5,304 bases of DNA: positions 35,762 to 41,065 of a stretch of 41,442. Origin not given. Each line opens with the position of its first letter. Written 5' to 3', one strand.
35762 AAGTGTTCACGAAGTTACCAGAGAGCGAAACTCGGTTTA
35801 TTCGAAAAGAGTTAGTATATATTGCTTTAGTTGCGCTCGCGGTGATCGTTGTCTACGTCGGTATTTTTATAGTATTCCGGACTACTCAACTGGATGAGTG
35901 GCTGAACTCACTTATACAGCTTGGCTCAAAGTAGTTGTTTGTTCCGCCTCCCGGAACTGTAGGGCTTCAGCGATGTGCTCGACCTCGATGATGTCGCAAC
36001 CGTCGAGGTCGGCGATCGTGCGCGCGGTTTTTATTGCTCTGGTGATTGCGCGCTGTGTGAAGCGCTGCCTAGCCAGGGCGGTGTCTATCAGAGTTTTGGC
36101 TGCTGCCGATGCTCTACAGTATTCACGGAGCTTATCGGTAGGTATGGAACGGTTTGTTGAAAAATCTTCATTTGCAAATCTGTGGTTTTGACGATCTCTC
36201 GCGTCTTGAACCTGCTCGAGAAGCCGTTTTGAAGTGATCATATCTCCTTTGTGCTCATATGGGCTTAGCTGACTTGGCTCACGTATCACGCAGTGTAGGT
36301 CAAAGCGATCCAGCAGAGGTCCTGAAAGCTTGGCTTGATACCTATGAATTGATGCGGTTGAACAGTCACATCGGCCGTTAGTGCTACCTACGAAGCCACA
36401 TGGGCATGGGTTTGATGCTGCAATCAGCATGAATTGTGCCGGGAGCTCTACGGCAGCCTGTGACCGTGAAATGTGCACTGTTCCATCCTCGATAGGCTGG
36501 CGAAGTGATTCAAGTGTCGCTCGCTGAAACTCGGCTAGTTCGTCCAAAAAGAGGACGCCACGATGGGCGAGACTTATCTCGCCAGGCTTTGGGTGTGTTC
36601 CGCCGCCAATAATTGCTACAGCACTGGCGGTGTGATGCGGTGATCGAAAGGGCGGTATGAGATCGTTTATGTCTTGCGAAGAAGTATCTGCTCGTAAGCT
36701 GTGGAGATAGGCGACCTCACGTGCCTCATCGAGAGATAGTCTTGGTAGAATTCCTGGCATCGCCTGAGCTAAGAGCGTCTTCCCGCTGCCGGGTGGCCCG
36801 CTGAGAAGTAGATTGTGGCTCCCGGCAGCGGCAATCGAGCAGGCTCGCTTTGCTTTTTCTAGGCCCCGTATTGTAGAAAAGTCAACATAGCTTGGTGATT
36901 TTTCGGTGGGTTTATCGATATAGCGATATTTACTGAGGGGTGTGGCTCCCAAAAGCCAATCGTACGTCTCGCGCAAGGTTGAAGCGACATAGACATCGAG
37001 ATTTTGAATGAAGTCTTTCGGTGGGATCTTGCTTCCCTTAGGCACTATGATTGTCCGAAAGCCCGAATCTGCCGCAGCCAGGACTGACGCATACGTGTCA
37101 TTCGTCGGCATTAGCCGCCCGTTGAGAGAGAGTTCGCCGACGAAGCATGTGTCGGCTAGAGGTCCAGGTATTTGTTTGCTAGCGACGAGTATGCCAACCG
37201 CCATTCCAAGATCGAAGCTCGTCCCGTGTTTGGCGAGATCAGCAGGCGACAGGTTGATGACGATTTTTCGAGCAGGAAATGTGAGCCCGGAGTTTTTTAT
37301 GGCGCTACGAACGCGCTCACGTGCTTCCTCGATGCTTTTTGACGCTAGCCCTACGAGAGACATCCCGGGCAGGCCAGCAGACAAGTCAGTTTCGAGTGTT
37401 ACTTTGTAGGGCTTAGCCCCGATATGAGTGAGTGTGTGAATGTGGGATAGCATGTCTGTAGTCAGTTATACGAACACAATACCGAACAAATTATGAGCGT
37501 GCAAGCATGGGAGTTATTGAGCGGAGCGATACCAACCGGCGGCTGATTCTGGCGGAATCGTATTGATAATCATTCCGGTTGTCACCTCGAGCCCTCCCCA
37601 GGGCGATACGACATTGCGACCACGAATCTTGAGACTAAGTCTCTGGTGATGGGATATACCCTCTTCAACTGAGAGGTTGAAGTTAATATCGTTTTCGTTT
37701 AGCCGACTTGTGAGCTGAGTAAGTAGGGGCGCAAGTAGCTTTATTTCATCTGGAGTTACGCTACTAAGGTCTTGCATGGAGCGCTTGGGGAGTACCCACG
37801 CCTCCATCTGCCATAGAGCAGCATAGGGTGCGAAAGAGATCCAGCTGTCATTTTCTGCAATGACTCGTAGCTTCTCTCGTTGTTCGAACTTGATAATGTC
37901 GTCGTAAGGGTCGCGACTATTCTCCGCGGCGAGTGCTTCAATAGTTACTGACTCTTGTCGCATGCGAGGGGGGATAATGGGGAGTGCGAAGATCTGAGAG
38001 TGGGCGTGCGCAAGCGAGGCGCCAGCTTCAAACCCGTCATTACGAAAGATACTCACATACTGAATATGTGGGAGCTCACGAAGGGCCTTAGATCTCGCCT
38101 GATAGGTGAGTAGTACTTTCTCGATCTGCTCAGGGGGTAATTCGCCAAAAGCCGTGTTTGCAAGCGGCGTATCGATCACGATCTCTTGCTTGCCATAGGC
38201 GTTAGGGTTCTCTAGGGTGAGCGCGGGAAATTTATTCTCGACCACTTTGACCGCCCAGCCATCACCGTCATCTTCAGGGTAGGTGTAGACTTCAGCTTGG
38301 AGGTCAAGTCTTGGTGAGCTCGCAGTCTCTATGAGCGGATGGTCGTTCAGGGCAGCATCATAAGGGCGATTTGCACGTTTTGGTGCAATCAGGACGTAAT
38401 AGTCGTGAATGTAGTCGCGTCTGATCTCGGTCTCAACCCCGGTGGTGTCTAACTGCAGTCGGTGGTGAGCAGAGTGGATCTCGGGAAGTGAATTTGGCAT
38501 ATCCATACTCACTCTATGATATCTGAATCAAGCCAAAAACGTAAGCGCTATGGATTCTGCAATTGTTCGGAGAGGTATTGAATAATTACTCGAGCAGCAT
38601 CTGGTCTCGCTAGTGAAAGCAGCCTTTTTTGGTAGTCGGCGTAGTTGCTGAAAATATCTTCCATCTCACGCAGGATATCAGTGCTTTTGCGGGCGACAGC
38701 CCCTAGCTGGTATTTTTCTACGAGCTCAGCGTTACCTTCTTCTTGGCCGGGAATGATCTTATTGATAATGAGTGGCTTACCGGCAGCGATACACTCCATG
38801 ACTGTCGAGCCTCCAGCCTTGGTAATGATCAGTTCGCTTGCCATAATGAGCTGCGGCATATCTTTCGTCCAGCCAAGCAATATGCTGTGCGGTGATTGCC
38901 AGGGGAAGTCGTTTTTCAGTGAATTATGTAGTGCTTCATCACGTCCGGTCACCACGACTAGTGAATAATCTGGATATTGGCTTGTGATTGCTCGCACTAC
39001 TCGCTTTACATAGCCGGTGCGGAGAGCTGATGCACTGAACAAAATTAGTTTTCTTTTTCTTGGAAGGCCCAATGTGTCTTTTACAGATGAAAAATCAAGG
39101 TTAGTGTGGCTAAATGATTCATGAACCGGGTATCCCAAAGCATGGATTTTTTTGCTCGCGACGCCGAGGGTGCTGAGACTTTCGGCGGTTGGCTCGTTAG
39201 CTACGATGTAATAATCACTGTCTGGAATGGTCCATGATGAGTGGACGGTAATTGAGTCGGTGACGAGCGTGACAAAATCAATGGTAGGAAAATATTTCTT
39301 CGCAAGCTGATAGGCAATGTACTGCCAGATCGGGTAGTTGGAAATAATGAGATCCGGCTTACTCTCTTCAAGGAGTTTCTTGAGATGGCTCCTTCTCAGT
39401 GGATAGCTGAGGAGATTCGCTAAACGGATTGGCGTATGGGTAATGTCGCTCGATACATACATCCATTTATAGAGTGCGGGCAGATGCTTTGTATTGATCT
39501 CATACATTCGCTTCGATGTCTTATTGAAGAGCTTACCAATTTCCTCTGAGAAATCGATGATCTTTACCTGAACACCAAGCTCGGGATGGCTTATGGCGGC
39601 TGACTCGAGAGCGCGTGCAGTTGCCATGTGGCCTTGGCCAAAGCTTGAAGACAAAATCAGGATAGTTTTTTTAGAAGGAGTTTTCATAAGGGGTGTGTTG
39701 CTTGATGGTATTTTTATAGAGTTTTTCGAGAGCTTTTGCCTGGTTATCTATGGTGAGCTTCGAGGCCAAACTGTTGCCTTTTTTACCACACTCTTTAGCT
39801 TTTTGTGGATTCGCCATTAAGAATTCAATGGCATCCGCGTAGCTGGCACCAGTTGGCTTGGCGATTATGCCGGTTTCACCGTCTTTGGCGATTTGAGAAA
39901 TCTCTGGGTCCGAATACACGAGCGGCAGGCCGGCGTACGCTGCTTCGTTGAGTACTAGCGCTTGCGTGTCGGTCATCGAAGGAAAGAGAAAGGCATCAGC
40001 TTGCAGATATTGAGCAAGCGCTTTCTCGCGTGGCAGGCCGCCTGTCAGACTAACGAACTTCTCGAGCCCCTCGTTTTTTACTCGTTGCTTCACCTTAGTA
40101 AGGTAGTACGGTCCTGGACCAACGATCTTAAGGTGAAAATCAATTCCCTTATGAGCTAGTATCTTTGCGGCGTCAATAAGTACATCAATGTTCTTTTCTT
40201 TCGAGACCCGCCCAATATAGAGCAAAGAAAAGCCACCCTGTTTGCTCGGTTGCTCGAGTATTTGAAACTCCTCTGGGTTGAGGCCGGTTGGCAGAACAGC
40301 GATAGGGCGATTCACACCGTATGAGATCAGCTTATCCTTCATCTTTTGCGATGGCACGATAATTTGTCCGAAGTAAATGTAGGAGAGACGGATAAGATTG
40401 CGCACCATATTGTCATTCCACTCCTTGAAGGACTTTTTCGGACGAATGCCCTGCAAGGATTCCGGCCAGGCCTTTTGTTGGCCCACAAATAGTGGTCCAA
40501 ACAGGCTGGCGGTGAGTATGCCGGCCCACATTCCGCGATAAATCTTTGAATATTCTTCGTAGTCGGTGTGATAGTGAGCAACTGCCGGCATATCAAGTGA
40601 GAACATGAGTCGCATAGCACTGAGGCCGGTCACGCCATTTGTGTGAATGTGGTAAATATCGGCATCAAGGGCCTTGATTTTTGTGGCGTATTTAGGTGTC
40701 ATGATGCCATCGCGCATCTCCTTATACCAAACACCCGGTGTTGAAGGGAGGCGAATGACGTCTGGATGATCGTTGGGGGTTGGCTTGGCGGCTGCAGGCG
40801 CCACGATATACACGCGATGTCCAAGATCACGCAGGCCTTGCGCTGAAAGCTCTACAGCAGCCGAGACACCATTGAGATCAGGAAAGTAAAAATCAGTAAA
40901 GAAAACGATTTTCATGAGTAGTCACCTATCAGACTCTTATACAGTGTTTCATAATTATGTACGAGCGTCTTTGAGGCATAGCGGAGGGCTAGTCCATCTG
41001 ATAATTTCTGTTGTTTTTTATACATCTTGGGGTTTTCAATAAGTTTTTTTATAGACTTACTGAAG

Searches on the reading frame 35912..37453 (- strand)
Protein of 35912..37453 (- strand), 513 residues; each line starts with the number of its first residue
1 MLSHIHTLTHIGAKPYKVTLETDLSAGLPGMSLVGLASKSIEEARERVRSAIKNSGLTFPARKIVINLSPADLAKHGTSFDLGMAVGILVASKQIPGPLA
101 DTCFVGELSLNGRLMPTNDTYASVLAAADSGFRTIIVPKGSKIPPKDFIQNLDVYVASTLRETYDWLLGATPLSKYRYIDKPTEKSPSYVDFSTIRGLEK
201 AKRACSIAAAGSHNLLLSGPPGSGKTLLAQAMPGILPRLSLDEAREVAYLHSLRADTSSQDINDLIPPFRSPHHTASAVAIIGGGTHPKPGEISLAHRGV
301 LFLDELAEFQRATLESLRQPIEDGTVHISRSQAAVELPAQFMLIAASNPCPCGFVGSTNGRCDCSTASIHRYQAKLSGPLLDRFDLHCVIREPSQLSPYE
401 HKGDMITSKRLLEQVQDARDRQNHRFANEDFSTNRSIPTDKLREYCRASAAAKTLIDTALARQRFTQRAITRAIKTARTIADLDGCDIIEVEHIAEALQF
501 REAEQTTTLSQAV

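Call 58: search_protein_families(library=pfam, proteins=[window:35912-37453:-], max_evalue=0.001)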
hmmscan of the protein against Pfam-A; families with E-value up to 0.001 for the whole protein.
window:35912-37453:- (513 aa): 10 families
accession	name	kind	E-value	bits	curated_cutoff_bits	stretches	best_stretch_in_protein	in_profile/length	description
PF01078.27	Mg_chelatase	-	5.8e-84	281.1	20.3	1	191-392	1-201/207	Magnesium chelatase, subunit ChlI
PF13541.12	ChlI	-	3.7e-40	137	27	1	21-140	2-120/121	Subunit ChlI of Mg-chelatase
PF13335.12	Mg_chelatase_C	-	5.9e-24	84.9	26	1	407-501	3-94/94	Magnesium chelatase, subunit ChlI C-terminal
PF00493.29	MCM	-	9.7e-12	44.9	23.3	1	289-393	113-207/224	MCM P-loop domain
PF07728.20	AAA_5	-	7.7e-11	42.6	22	1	214-351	1-125/139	AAA domain (dynein-related subfamily)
PF00158.32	Sigma54_activat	-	8.5e-07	29.2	20.2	0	284-348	80-142/168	Sigma-54 interaction domain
PF05362.19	Lon_C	-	3.7e-06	27.1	21.1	1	38-162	67-197/205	Lon protease (S16) C-terminal proteolytic domain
PF05496.18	RuvB_N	-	0.0003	21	27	0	213-231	34-52/159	Holliday junction DNA helicase RuvB P-loop domain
PF00004.35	AAA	-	0.00033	21.5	21.2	0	215-236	1-22/131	ATPase family associated with various cellular activities (AAA)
PF13191.12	AAA_16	-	0.00035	21.6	32.6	0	208-268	19-85/167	AAA ATPase domain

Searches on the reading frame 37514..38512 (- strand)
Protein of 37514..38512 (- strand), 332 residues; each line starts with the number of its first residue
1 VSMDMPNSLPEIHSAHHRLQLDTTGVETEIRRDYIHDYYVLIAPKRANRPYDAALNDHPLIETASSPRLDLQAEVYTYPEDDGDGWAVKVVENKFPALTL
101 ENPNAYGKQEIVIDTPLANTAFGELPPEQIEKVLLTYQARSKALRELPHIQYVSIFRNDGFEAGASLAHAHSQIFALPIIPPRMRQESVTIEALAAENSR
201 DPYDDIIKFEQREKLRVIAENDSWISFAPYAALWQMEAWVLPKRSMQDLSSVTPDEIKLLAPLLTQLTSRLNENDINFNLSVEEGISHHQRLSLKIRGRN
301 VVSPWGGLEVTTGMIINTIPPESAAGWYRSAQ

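Call 58: search_protein_families(library=pfam, proteins=[window:37514-38512:-], max_evalue=0.001)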
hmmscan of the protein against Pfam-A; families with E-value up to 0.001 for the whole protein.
window:37514-38512:- (332 aa): 4 families
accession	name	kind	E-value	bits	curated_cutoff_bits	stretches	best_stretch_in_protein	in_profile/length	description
PF01087.27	GalP_UDP_transf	-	2.2e-12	48.2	22.1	1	100-181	103-184/184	Galactose-1-phosphate uridyl transferase, N-terminal domain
PF02744.22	GalP_UDP_tr_C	-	2.1e-09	37.8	29.2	1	204-273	18-87/165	Galactose-1-phosphate uridyl transferase, C-terminal domain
PF16268.10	DUF4921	-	4.6e-09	36.2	28.5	1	123-323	193-388/425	Domain of unknown function (DUF4921)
PF01230.28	HIT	-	0.00072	20.6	21.5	0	216-290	7-83/98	HIT domain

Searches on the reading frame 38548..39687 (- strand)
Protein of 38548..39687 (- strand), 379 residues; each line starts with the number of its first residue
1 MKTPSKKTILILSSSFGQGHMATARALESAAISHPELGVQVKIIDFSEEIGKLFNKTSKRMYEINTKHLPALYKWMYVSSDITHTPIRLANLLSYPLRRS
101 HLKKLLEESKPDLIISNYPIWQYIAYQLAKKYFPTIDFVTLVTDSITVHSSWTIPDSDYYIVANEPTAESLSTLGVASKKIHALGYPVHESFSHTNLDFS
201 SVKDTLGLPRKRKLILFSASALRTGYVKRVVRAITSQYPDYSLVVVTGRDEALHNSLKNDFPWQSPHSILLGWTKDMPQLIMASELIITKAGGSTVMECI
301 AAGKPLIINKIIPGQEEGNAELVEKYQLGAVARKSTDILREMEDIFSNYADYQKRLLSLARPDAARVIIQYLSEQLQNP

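Call 58: search_protein_families(library=pfam, proteins=[window:38548-39687:-], max_evalue=0.001)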
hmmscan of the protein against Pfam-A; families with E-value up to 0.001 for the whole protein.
window:38548-39687:- (379 aa): 4 families
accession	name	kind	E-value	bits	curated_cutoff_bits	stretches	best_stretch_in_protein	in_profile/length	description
PF06925.17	MGDG_synth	-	6.4e-23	82.1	25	1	20-188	1-169/169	Monogalactosyldiacylglycerol (MGDG) synthase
PF04101.22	Glyco_tran_28_C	-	7.7e-10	39.5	22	1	227-325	18-116/166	Glycosyltransferase family 28 C-terminal domain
PF00534.26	Glycos_transf_1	-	3e-06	27.3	26.4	1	204-348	7-158/172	Glycosyl transferases group 1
PF02350.25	Epimerase_2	-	0.00028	20.3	30.6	1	157-372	123-346/347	UDP-N-acetylglucosamine 2-epimerase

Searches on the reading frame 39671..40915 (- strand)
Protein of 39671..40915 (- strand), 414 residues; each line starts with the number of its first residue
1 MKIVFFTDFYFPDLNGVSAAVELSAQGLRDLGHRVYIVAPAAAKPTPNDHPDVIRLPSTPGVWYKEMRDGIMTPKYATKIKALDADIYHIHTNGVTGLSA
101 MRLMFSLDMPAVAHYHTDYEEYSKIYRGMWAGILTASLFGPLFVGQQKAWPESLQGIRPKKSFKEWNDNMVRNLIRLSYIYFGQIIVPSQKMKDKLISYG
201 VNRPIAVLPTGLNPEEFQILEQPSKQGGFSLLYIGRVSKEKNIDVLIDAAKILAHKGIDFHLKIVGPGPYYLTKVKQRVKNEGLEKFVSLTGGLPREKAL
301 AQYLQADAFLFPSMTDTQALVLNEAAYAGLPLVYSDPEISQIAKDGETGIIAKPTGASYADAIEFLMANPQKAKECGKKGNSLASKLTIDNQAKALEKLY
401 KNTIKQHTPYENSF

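Call 58: search_protein_families(library=pfam, proteins=[window:39671-40915:-], max_evalue=0.001)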
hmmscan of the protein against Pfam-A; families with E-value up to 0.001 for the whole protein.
window:39671-40915:- (414 aa): 5 families
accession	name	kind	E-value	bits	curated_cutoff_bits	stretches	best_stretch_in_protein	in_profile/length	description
PF00534.26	Glycos_transf_1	-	5.6e-28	98.1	26.4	1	223-380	10-169/172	Glycosyl transferases group 1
PF13439.12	Glyco_transf_4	-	2.2e-24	86.8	28.5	1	15-215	2-169/170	Glycosyltransferase Family 4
PF13692.12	Glyco_trans_1_4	-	3.9e-24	86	27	1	230-369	3-142/142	Glycosyl transferases group 1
PF13579.12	Glyco_trans_4_4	-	1.3e-13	52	29.7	1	15-211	1-158/158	Glycosyl transferase 4-like domain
PF20706.3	GT4-conflict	-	3.9e-08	33.1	26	1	203-336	172-312/385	Family 4 Glycosyltransferase in conflict systems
